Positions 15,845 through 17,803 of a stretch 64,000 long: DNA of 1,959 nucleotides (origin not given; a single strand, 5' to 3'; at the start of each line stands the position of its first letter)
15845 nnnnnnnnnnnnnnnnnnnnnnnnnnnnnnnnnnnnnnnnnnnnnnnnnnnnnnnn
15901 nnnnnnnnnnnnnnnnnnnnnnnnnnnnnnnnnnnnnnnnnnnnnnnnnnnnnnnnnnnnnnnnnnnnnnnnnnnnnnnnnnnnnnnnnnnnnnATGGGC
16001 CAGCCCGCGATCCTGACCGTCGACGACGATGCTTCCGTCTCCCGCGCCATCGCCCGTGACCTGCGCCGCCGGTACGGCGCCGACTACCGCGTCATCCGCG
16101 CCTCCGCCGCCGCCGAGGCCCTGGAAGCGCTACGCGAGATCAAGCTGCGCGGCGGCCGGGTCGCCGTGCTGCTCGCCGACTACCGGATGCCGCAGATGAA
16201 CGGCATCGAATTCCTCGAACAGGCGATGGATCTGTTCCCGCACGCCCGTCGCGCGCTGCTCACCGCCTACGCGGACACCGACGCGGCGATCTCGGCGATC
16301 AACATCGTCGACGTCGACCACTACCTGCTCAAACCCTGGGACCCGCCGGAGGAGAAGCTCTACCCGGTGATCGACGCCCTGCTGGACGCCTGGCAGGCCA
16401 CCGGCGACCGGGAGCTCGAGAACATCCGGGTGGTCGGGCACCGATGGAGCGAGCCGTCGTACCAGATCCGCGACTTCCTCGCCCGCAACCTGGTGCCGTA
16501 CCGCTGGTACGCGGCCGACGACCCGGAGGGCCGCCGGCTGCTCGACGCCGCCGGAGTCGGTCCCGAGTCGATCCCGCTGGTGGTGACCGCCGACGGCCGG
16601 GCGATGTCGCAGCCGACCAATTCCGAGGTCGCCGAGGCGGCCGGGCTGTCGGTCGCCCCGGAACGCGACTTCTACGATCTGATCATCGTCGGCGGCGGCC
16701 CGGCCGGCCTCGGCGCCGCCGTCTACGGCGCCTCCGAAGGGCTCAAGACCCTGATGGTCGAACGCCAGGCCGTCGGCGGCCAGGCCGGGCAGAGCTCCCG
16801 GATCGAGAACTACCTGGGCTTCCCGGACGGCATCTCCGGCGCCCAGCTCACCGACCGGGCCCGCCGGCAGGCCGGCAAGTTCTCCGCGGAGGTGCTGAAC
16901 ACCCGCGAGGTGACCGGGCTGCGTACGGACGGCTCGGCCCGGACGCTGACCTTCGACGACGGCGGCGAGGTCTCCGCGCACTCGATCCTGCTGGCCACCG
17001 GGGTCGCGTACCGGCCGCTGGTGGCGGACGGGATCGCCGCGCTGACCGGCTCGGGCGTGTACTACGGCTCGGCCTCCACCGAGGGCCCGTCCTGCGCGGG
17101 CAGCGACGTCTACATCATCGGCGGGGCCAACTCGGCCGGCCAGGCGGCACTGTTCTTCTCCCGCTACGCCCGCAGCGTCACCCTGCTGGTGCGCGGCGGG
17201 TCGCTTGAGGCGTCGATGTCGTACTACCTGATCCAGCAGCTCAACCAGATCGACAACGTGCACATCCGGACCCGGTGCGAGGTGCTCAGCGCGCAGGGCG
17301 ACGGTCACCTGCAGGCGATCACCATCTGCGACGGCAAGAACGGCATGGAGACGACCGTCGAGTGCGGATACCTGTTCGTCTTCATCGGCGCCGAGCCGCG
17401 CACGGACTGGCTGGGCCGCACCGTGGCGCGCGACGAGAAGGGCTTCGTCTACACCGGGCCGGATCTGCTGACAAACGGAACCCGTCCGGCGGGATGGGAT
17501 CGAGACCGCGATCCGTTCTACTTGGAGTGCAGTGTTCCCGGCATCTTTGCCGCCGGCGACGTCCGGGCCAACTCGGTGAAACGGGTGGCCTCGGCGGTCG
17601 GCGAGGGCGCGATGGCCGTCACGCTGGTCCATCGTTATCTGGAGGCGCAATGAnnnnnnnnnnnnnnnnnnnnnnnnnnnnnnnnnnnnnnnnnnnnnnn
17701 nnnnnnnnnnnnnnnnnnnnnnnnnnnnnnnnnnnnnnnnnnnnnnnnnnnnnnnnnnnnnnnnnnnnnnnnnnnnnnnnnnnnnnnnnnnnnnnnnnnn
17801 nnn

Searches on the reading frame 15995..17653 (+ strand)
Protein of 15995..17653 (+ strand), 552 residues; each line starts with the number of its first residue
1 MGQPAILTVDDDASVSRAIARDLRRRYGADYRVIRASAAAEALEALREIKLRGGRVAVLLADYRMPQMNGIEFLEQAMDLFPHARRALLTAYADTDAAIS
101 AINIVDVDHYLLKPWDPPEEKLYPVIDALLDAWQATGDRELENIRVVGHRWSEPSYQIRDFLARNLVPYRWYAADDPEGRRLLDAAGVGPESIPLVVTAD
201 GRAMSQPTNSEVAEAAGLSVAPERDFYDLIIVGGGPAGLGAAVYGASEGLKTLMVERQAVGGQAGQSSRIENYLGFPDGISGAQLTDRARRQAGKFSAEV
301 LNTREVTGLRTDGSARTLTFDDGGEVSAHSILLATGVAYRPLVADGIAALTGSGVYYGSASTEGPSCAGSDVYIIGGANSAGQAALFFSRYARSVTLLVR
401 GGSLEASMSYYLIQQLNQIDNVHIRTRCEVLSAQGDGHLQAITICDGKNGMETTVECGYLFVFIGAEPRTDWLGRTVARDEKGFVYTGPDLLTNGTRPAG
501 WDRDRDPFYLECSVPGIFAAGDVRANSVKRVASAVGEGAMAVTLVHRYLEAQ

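Call 12: search_protein_families(library=pfam, proteins=[window:15995-17653:+], max_evalue=0.001)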
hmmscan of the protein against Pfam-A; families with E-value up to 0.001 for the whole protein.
window:15995-17653:+ (552 aa): 9 families
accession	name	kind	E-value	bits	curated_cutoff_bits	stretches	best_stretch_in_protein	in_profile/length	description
PF07992.20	Pyr_redox_2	-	4.3e-30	105.6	26.1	1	227-538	1-291/291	Pyridine nucleotide-disulphide oxidoreductase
PF13738.12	Pyr_redox_3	-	3.9e-16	59.6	30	1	280-484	78-286/305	Pyridine nucleotide-disulphide oxidoreductase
PF00072.30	Response_reg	-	6.3e-13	49.3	30.2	1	6-118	1-104/111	Response regulator receiver domain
PF12831.13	FAD_oxidored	-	3.3e-08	33.7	27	1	228-265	1-39/416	FAD dependent oxidoreductase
PF00070.33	Pyr_redox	-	2.2e-07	31.7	22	1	372-446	2-81/82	Pyridine nucleotide-disulphide oxidoreductase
PF01266.30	DAO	-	7.3e-06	26.2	27.9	1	228-269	1-44/353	FAD dependent oxidoreductase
PF01494.25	FAD_binding_3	-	7.5e-06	25.8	22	0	228-267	3-42/349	FAD binding domain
PF03486.20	HI0933_like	-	3.7e-05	23.7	50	0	228-259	2-33/244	HI0933-like protein Rossmann domain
PF01946.23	Thi4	-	0.00014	21.6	26.2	1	228-264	19-57/235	Thi4 family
